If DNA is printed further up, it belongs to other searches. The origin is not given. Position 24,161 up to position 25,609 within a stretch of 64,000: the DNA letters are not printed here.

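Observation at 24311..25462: Sensor kinase whose H-box lacks the phospho-accepting histidine (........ instead of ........)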

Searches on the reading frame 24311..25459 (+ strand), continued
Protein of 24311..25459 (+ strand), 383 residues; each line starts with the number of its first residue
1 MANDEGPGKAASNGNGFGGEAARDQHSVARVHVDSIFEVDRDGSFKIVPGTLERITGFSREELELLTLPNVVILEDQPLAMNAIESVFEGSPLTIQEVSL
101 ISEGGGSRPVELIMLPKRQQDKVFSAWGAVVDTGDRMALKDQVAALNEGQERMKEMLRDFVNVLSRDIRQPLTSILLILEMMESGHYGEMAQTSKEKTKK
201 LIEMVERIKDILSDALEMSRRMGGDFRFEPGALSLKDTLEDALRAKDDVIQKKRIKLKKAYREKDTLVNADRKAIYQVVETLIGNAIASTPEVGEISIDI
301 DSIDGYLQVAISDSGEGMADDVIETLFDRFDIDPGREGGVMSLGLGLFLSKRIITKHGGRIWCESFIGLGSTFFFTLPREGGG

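Call 5: find_homologous_proteins(query=window:24311-25459:+, max_evalue=1e-10)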
Query window:24311-25459:+ (383 aa): 469 proteins with E <= 1e-10 among 8000 candidates; the best 120 are listed.
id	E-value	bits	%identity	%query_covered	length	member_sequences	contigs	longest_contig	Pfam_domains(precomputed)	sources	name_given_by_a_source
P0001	3.1e-245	831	100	100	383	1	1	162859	PF02518.32,PF00512.32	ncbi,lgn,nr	ncbi:MAG: HAMP domain-containing sensor histidine kinase [Candidatus Thermoplasmatota archaeon]|nr:H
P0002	2.8e-195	667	82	95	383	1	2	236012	PF02518.32,PF00512.32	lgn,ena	-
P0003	3.8e-138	479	59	93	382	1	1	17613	PF02518.32,PF00512.32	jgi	-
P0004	8.1e-136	471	58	98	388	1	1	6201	PF02518.32,PF00512.32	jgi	jgi:PAS domain S-box-containing protein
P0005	2.3e-134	466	58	100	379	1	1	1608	PF02518.32,PF00512.32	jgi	jgi:PAS domain S-box-containing protein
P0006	2.6e-131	456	58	91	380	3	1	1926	PF02518.32,PF00512.32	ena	-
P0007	1.0e-127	445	56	90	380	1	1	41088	PF02518.32,PF00512.32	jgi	jgi:PAS domain S-box-containing protein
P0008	3.6e-102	360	48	91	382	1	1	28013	PF02518.32,PF00512.32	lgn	-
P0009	1.1e-101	359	48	91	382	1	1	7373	PF02518.32,PF00512.32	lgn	-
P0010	7.4e-98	346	47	90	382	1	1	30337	PF02518.32,PF00512.32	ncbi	ncbi:MAG: ATP-binding protein [Thermoplasmatota archaeon]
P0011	6.9e-97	343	44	95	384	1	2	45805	PF02518.32,PF00512.32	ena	-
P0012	3.2e-96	341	46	90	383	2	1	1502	PF02518.32,PF00512.32,PF13589.13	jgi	jgi:PAS domain S-box-containing protein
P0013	3.8e-92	327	42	99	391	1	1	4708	PF02518.32,PF00512.32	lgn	-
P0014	1.6e-90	322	45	90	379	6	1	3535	PF08448.17,PF02518.32,PF00512.32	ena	-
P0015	1.8e-85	306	39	99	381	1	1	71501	PF08448.17,PF02518.32,PF00512.32,PF00989.32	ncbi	ncbi:MAG: ATP-binding protein [Thermoplasmatota archaeon]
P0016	5.8e-83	297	42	90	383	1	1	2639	PF02518.32,PF00512.32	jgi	jgi:PAS domain S-box-containing protein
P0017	2.4e-82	295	43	90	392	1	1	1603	PF02518.32,PF00512.32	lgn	-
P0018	1.2e-78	283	39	91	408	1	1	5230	PF02518.32,PF00512.32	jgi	jgi:PAS domain S-box-containing protein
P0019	1.3e-75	273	38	90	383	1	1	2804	PF02518.32,PF00512.32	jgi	-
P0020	5.2e-73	265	36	90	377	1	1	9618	PF02518.32,PF00512.32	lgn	-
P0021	1.4e-31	128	32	66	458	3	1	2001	PF00672.31,PF02518.32,PF00512.32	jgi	jgi:two-component system sensor histidine kinase GlrK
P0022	9.1e-30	122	35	60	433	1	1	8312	PF13185.13,PF01590.33,PF02518.32,PF00512.32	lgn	-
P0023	3.7e-28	117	32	61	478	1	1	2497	PF00672.31,PF02518.32,PF00512.32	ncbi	-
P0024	5.4e-28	116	35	57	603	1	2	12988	PF13185.13,PF01590.33,PF02518.32,PF13492.13,PF00512.32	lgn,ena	-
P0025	7.0e-28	116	30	73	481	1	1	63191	PF00672.31,PF02518.32,PF00512.32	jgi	jgi:two-component system, NtrC family, sensor histidine kinase GlrK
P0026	9.9e-28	116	34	60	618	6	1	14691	PF00672.31,PF13426.14,PF12860.14,PF23846.2,PF02518.32,PF00512.32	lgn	-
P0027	4.3e-27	113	30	71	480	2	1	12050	PF00672.31,PF02518.32,PF00512.32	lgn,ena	-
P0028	6.1e-27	113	33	59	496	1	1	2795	PF13581.13,PF08448.17,PF02518.32,PF00512.32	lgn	-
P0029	1.2e-26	112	29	63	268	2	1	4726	PF02518.32,PF00512.32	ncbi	-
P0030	1.3e-26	112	28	73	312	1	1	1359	PF00672.31,PF02518.32,PF00512.32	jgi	jgi:two-component system sensor histidine kinase GlrK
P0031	2.5e-26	111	27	74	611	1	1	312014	PF00672.31,PF13426.14,PF12729.14,PF08448.17,PF02518.32,PF00512.32,PF00989.32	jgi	jgi:PAS domain S-box-containing protein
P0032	4.2e-26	110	32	57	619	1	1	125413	PF00672.31,PF02518.32,PF00512.32,PF00989.32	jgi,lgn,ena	-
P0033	6.8e-26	110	32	65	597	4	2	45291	PF13185.13,PF01590.33,PF08448.17,PF02518.32,PF00512.32,PF00989.32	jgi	-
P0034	2.3e-25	108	29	92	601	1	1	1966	PF08447.19,PF13426.14,PF08448.17,PF02518.32,PF00512.32,PF00989.32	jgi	jgi:PAS domain S-box-containing protein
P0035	2.7e-25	108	34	60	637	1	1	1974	PF08447.19,PF13426.14,PF13188.14,PF08448.17,PF02518.32,PF00512.32,PF00989.32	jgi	jgi:PAS domain S-box-containing protein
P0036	2.8e-25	108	29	61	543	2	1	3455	PF13581.13,PF02518.32,PF00512.32,PF00072.31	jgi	jgi:signal transduction histidine kinase/CheY-like chemotaxis protein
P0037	8.8e-25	106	29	85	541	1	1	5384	PF08447.19,PF13426.14,PF13188.14,PF08448.17,PF02518.32,PF00512.32,PF00989.32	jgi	jgi:PAS domain S-box-containing protein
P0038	1.7e-24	105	32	60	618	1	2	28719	PF00672.31,PF13426.14,PF12860.14,PF23846.2,PF02518.32,PF00512.32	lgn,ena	-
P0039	2.4e-24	104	28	61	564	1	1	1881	PF13581.13,PF02518.32,PF00512.32,PF00072.31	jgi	jgi:signal transduction histidine kinase/CheY-like chemotaxis protein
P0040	4.1e-24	104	29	89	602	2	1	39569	PF13426.14,PF08448.17,PF02518.32,PF00512.32,PF00989.32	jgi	-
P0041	4.1e-24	104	31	61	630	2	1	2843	PF08447.19,PF13426.14,PF13188.14,PF08448.17,PF02518.32,PF00512.32,PF00989.32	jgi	jgi:PAS domain S-box-containing protein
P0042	4.1e-24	104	32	58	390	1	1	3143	PF13581.13,PF02518.32,PF00512.32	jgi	jgi:signal transduction histidine kinase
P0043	4.2e-24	104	32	57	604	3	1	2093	PF09084.17,PF02518.32,PF00512.32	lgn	-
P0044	4.5e-24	104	28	60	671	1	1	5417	PF00672.31,PF13581.13,PF02518.32,PF00512.32,PF00072.31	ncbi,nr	ncbi:MAG: ATP-binding protein, partial [Actinomycetota bacterium]|nr:ATP-binding protein [Actinomyce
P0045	4.6e-24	104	30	65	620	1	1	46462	PF13185.13,PF01590.33,PF02518.32,PF13492.13,PF00512.32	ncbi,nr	ncbi:MAG: GAF domain-containing protein [Deltaproteobacteria bacterium]|nr:GAF domain-containing pro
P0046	5.5e-24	103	30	59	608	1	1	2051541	PF13426.14,PF12729.14,PF08448.17,PF02518.32,PF00512.32,PF00989.32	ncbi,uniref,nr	ncbi:PAS domain-containing sensor histidine kinase [Clostridium zeae]|uniref:histidine kinase n=1 Ta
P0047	7.3e-24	103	32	63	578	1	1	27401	PF00672.31,PF02518.32,PF11845.14,PF00512.32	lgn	-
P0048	9.0e-24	103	30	61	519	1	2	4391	PF08447.19,PF13426.14,PF13188.14,PF08448.17,PF02518.32,PF00512.32,PF00989.32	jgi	jgi:PAS domain S-box-containing protein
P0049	1.4e-23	102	33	60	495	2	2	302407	PF13426.14,PF08448.17,PF02518.32,PF00512.32,PF00989.32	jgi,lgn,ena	-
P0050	1.9e-23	102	34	63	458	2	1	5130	PF00672.31,PF02518.32,PF00512.32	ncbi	-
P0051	2.0e-23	101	34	63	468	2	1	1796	PF00672.31,PF02518.32,PF00512.32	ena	-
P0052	2.7e-23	101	31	58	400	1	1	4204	PF08447.19,PF13426.14,PF13188.14,PF13581.13,PF08448.17,PF02518.32,PF00512.32,PF00989.32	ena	-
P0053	3.3e-23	101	28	91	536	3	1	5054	PF08447.19,PF13426.14,PF13188.14,PF08448.17,PF02518.32,PF00512.32,PF00989.32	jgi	jgi:PAS domain S-box-containing protein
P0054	3.7e-23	101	29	63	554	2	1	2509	PF02518.32,PF00512.32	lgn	-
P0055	4.1e-23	100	27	90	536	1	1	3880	PF08447.19,PF13426.14,PF13188.14,PF08448.17,PF02518.32,PF00512.32,PF00989.32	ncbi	-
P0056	4.8e-23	100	30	63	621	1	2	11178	PF13185.13,PF01590.33,PF02518.32,PF13492.13,PF00512.32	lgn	-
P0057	9.8e-23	99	32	64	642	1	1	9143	PF13185.13,PF01590.33,PF02518.32,PF13492.13,PF00512.32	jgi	jgi:signal transduction histidine kinase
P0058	9.9e-23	99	27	60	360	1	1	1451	PF02518.32,PF00512.32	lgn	-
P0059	1.1e-22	99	34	63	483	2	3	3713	PF00672.31,PF05227.20,PF12729.14,PF02518.32,PF00512.32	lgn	-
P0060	1.1e-22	99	32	60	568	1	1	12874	PF00672.31,PF12860.14,PF02518.32,PF00512.32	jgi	-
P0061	1.2e-22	99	32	60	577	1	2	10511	PF00672.31,PF12860.14,PF02518.32,PF00512.32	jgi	jgi:two-component system phosphate regulon sensor histidine kinase PhoR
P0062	1.2e-22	99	32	60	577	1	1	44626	PF00672.31,PF12860.14,PF02518.32,PF00512.32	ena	-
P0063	1.2e-22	99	27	90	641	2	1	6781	PF13426.14,PF13188.14,PF24820.2,PF02518.32,PF00512.32,PF00989.32,PF00072.31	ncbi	ncbi:MAG: response regulator [Methylococcales bacterium]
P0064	1.3e-22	99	27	94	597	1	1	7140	PF08447.19,PF13426.14,PF05227.20,PF08448.17,PF02518.32,PF00512.32,PF00989.32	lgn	-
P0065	1.8e-22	98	31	63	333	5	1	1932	PF13185.13,PF01590.33,PF02518.32,PF13492.13,PF00512.32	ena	-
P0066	1.9e-22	98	31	60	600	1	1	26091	PF08447.19,PF13426.14,PF13188.14,PF01590.33,PF08448.17,PF02518.32,PF00512.32,PF00989.32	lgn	-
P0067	1.9e-22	98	28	60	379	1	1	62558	PF08447.19,PF13426.14,PF13188.14,PF08448.17,PF02518.32,PF00512.32,PF00989.32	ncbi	ncbi:MAG: sensor histidine kinase [Cyanobacteriota bacterium]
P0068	1.9e-22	98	32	60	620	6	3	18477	PF00672.31,PF13426.14,PF12729.14,PF08448.17,PF02518.32,PF00512.32,PF00989.32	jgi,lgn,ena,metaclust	metaclust:\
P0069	2.1e-22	98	31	60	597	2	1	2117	PF00672.31,PF02518.32,PF00512.32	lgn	-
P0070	2.3e-22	98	31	57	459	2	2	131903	PF02518.32,PF00512.32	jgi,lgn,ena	-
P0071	2.9e-22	98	31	61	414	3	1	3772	PF13185.13,PF01590.33,PF02518.32,PF00512.32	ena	-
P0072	4.5e-22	97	26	77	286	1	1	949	PF02518.32,PF00512.32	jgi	-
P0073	4.9e-22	97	29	64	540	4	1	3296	PF02518.32,PF00512.32,PF00072.31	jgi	jgi:signal transduction histidine kinase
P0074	5.1e-22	97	32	60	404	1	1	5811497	PF13185.13,PF01590.33,PF02518.32,PF00512.32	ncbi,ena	-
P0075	5.3e-22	97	32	61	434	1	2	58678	PF13185.13,PF01590.33,PF02518.32,PF00512.32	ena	-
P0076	5.4e-22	97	32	61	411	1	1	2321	PF13185.13,PF01590.33,PF02518.32,PF00512.32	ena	-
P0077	5.6e-22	97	32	60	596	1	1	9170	PF08447.19,PF13426.14,PF13188.14,PF13581.13,PF08448.17,PF02518.32,PF00512.32,PF00989.32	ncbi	ncbi:MAG: sensor histidine kinase [Thermoanaerobaculia bacterium]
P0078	7.0e-22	96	31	60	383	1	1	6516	PF13426.14,PF08448.17,PF02518.32,PF00512.32,PF00989.32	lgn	-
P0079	8.3e-22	96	29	60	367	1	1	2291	PF02518.32,PF00512.32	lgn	-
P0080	9.8e-22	96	32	60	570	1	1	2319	PF00672.31,PF02518.32,PF00512.32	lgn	-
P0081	1.0e-21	96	30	59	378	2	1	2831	PF12860.14,PF02518.32,PF00512.32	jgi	jgi:two-component system phosphate regulon sensor histidine kinase PhoR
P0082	1.1e-21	96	30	68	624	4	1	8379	PF13185.13,PF01590.33,PF08448.17,PF02518.32,PF00512.32,PF00989.32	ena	-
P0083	1.2e-21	96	31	57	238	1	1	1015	PF13581.13,PF02518.32,PF00512.32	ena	-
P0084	1.4e-21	95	30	60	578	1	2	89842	PF13426.14,PF13185.13,PF01590.33,PF08448.17,PF02518.32,PF00512.32,PF00989.32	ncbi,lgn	-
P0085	1.5e-21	95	26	90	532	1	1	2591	PF08447.19,PF13426.14,PF13188.14,PF08448.17,PF02518.32,PF00512.32,PF00989.32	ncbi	-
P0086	1.6e-21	95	29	62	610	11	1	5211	PF00672.31,PF02518.32,PF00512.32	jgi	jgi:signal transduction histidine kinase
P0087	1.8e-21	95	33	61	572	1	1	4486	PF00672.31,PF02518.32,PF00512.32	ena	-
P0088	2.2e-21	95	29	61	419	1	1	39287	PF13185.13,PF01590.33,PF02518.32,PF00512.32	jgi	jgi:signal transduction histidine kinase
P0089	2.2e-21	95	31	63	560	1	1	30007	PF02518.32,PF00512.32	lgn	-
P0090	2.2e-21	95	29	66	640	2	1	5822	PF00672.31,PF08447.19,PF13426.14,PF08448.17,PF02518.32,PF00512.32,PF00989.32,PF17203.11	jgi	jgi:two-component system sensor kinase FixL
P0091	2.4e-21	95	29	63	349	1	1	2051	PF00672.31,PF02518.32,PF00512.32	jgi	jgi:signal transduction histidine kinase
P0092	3.3e-21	94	29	61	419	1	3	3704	PF13185.13,PF01590.33,PF02518.32,PF00512.32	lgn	-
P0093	4.5e-21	94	29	63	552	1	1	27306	PF02518.32,PF00512.32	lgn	-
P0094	4.7e-21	94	29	78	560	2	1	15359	PF13596.13,PF13426.14,PF13188.14,PF13185.13,PF01590.33,PF08448.17,PF02518.32,PF13492.13,PF00512.32,PF00989.32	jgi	-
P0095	6.9e-21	93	27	66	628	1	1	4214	PF00672.31,PF08447.19,PF05227.20,PF02518.32,PF00512.32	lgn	-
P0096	7.0e-21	93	30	61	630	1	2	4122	PF08447.19,PF13426.14,PF08448.17,PF02518.32,PF00512.32,PF00989.32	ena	-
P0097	7.4e-21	93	27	87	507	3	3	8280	PF13426.14,PF02518.32,PF00512.32,PF00989.32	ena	-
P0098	7.9e-21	93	29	57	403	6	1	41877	PF08447.19,PF13426.14,PF13188.14,PF08448.17,PF02518.32,PF00512.32,PF00989.32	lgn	-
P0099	7.9e-21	93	29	64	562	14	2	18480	PF13596.13,PF13426.14,PF13188.14,PF13185.13,PF01590.33,PF08448.17,PF02518.32,PF13492.13,PF00512.32,PF00989.32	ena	-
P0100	8.3e-21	93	29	60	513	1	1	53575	PF08447.19,PF13426.14,PF13188.14,PF08448.17,PF02518.32,PF00512.32,PF00989.32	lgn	-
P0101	1.1e-20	92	28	69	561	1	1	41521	PF08447.19,PF13426.14,PF13188.14,PF08448.17,PF02518.32,PF00512.32,PF00989.32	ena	-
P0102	1.1e-20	92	25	81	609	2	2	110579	PF00672.31,PF13426.14,PF12729.14,PF02518.32,PF00512.32,PF00989.32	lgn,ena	-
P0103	1.1e-20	92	30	68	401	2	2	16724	PF13426.14,PF13188.14,PF13581.13,PF08448.17,PF02518.32,PF00512.32,PF00989.32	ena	-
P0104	1.2e-20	92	27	87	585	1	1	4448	PF13426.14,PF02518.32,PF00512.32,PF00989.32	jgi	-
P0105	1.3e-20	92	32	64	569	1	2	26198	PF08447.19,PF13426.14,PF13188.14,PF08448.17,PF02518.32,PF00989.32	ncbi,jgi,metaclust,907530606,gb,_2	metaclust:\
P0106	1.3e-20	92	32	64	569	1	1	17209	PF08447.19,PF13426.14,PF13188.14,PF08448.17,PF02518.32,PF00989.32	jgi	-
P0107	1.3e-20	92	29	57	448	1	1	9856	PF05227.20,PF02518.32,PF00512.32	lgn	-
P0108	1.5e-20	92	30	60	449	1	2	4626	PF13185.13,PF01590.33,PF02518.32,PF00512.32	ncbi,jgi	jgi:signal transduction histidine kinase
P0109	1.6e-20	92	30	65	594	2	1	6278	PF00672.31,PF13426.14,PF13188.14,PF08448.17,PF02518.32,PF00512.32,PF00989.32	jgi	jgi:PAS domain S-box-containing protein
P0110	1.6e-20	92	27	60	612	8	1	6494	PF00672.31,PF13426.14,PF08448.17,PF02518.32,PF00512.32,PF00989.32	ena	-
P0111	1.6e-20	92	32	60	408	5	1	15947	PF13185.13,PF01590.33,PF02518.32,PF00512.32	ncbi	ncbi:MAG TPA: ATP-binding protein [Longimicrobium sp.]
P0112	2.3e-20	91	26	90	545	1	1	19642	PF08447.19,PF13426.14,PF13188.14,PF13185.13,PF08448.17,PF02518.32,PF00512.32,PF00989.32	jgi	-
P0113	2.6e-20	91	29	61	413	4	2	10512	PF13185.13,PF01590.33,PF02518.32,PF13492.13,PF00512.32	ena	-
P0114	2.6e-20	91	31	57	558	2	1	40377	PF02518.32,PF00512.32,PF00072.31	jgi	jgi:signal transduction histidine kinase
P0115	3.2e-20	91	28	64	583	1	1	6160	PF13426.14,PF08448.17,PF02518.32,PF00512.32,PF00989.32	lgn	-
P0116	3.6e-20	91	31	60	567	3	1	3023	PF02518.32,PF00512.32,PF00072.31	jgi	jgi:signal transduction histidine kinase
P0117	4.3e-20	90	29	63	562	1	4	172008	PF02518.32,PF00512.32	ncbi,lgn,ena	-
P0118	4.9e-20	90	29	64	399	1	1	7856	PF02518.32,PF00512.32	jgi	jgi:signal transduction histidine kinase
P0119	6.1e-20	90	30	64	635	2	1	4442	PF08447.19,PF13426.14,PF08448.17,PF02518.32,PF00512.32,PF00989.32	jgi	jgi:PAS domain S-box-containing protein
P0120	6.3e-20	90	26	77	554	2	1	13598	PF13426.14,PF13188.14,PF08448.17,PF02518.32,PF00512.32,PF00989.32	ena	-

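Call 12: find_encoding_contigs(protein=P0015, flank=6000, max_places=2)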
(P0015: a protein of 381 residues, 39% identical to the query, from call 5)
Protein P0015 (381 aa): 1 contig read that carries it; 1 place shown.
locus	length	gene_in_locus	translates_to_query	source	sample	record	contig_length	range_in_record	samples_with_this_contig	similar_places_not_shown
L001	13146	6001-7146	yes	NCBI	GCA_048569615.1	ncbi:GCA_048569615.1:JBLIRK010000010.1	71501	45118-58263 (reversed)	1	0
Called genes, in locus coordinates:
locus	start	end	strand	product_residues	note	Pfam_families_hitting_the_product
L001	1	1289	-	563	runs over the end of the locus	PF24793:GINT1_N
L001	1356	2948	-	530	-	PF01943:Polysacc_synt, PF13440:Polysacc_synt_3, PF01554:MatE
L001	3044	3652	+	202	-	PF01871:AMMECR1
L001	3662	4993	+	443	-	PF01979:Amidohydro_1, PF12890:DHOase (weak), PF07969:Amidohydro_3 (weak)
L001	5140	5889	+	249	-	PF01015:Ribosomal_S3Ae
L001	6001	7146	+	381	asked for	PF08448:PAS_4 (faint), PF00989:PAS (faint), PF00512:HisKA, PF02518:HATPase_c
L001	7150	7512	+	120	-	PF00072:Response_reg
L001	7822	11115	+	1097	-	PF07705:CARDB (faint), PF10633:NPCBM_assoc (faint)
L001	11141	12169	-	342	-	PF01555:N6_N4_Mtase (faint), PF03602:Cons_hypoth95 (weak), PF01170:UPF0020, PF13847:Methyltransf_31 (faint)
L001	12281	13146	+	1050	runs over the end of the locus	PF07705:CARDB, PF18911:PKD_4 (weak), PF00801:PKD (faint)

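Call 13: find_encoding_contigs(protein=P0010, flank=6000, max_places=2)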
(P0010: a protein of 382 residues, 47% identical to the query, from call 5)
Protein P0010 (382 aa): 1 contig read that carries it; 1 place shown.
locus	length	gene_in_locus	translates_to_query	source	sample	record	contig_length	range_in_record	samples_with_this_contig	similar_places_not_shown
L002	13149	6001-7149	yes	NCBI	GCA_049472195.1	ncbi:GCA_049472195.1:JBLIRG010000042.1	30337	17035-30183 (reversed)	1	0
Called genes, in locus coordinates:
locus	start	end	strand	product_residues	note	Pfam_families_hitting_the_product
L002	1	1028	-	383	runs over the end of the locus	PF13439:Glyco_transf_4, PF13579:Glyco_trans_4_4 (weak), PF26337:Gtf3_C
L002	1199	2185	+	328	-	-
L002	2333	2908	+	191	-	PF00132:Hexapep, PF14602:Hexapep_2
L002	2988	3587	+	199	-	PF01871:AMMECR1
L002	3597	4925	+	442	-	PF01979:Amidohydro_1, PF07969:Amidohydro_3 (faint), PF12890:DHOase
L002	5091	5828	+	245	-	PF01015:Ribosomal_S3Ae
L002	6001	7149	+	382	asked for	PF00512:HisKA, PF02518:HATPase_c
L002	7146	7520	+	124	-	PF00072:Response_reg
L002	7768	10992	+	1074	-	PF07705:CARDB (faint), PF23619:Ig_VWA7 (faint)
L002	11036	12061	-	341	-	PF01170:UPF0020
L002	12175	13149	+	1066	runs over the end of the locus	PF07705:CARDB, PF00801:PKD (faint), PF18911:PKD_4 (faint)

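Call 14: find_encoding_contigs(protein=P0007, flank=6000, max_places=2)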
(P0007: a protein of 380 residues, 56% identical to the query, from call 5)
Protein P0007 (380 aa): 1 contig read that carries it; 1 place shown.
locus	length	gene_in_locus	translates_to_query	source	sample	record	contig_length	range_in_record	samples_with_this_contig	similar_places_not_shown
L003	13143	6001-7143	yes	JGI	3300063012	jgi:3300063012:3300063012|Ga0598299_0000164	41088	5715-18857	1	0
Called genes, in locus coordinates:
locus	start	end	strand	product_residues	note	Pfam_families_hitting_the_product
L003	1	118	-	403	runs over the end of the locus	PF00155:Aminotran_1_2, PF00266:Aminotran_5 (weak), PF01041:DegT_DnrJ_EryC1 (weak)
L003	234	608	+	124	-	PF01176:eIF-1a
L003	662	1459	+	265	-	PF01163:RIO1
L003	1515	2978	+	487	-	PF00587:tRNA-synt_2b, PF03129:HGTP_anticodon, PF09180:ProRS-C_1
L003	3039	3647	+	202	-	PF01871:AMMECR1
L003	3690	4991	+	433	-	PF01979:Amidohydro_1 (weak), PF12890:DHOase, PF01979:Amidohydro_1, PF07969:Amidohydro_3 (weak)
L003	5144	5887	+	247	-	PF01015:Ribosomal_S3Ae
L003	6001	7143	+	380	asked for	PF00512:HisKA, PF02518:HATPase_c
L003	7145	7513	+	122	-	PF00072:Response_reg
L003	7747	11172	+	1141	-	PF07705:CARDB (faint), PF10633:NPCBM_assoc (faint)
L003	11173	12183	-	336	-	PF01555:N6_N4_Mtase (weak), PF01170:UPF0020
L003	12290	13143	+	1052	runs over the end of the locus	PF07705:CARDB, PF00801:PKD (faint), PF18911:PKD_4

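Call 16: find_encoding_contigs(protein=P0020, flank=6000, max_places=2)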
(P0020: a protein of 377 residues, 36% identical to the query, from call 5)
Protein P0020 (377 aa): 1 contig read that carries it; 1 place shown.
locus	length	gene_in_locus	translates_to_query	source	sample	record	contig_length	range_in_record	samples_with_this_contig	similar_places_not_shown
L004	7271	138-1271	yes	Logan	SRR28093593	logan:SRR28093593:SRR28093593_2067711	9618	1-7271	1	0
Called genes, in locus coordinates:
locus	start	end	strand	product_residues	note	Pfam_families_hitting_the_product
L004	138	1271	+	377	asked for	PF00512:HisKA, PF02518:HATPase_c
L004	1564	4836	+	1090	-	PF10633:NPCBM_assoc (faint), PF07705:CARDB (faint)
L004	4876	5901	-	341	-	PF01555:N6_N4_Mtase (weak), PF01170:UPF0020, PF03602:Cons_hypoth95 (weak)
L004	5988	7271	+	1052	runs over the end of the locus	PF07705:CARDB (weak), PF00801:PKD (weak), PF18911:PKD_4 (weak)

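Call 17: find_encoding_contigs(protein=P0018, flank=6000, max_places=2)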
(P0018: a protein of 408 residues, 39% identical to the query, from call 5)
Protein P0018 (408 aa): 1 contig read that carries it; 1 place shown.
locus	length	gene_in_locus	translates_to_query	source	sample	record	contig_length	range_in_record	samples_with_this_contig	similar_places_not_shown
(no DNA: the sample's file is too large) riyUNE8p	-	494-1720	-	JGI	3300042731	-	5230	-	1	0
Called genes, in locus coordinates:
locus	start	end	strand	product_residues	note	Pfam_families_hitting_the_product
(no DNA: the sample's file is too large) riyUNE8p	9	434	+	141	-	PF01015:Ribosomal_S3Ae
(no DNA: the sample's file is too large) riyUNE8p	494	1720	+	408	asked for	PF00512:HisKA, PF02518:HATPase_c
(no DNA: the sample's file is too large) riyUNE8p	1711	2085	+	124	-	PF00072:Response_reg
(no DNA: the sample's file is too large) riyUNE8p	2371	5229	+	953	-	?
